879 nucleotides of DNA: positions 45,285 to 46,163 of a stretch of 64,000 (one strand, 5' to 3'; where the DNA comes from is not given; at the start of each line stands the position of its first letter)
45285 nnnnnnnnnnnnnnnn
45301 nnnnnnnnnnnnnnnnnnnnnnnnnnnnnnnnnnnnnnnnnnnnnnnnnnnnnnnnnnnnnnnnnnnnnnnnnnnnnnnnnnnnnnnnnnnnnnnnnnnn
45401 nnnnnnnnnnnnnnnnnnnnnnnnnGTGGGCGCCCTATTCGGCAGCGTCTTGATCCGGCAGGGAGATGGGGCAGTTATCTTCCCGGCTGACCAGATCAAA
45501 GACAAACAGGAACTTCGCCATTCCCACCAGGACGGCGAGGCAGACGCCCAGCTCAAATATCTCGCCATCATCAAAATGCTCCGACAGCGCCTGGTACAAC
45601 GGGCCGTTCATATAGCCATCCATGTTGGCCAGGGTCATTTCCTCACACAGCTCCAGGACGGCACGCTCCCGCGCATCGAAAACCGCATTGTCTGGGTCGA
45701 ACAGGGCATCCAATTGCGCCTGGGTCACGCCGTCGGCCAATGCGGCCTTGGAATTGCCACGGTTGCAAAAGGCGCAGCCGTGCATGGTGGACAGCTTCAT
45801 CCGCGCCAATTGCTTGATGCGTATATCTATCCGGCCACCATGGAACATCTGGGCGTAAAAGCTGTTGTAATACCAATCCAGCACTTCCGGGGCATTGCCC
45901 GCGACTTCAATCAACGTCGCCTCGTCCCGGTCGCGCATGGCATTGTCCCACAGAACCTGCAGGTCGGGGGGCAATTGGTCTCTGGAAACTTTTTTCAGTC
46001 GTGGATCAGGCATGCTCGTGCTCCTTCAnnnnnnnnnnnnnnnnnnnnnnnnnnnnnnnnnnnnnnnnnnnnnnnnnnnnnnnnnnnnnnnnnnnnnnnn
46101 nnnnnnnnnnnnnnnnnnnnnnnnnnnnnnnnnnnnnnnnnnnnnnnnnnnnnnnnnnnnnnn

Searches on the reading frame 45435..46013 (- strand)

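Call 52: search_protein_families(library=pfam, proteins=[window:45435-46013:-], max_evalue=0.00001)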
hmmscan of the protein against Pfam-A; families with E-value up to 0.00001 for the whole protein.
window:45435-46013:- (192 aa): 1 family
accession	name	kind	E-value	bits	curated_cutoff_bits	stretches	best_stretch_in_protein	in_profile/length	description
PF02627.25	CMD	-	6.4e-09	36.1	23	1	46-124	4-83/84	Carboxymuconolactone decarboxylase family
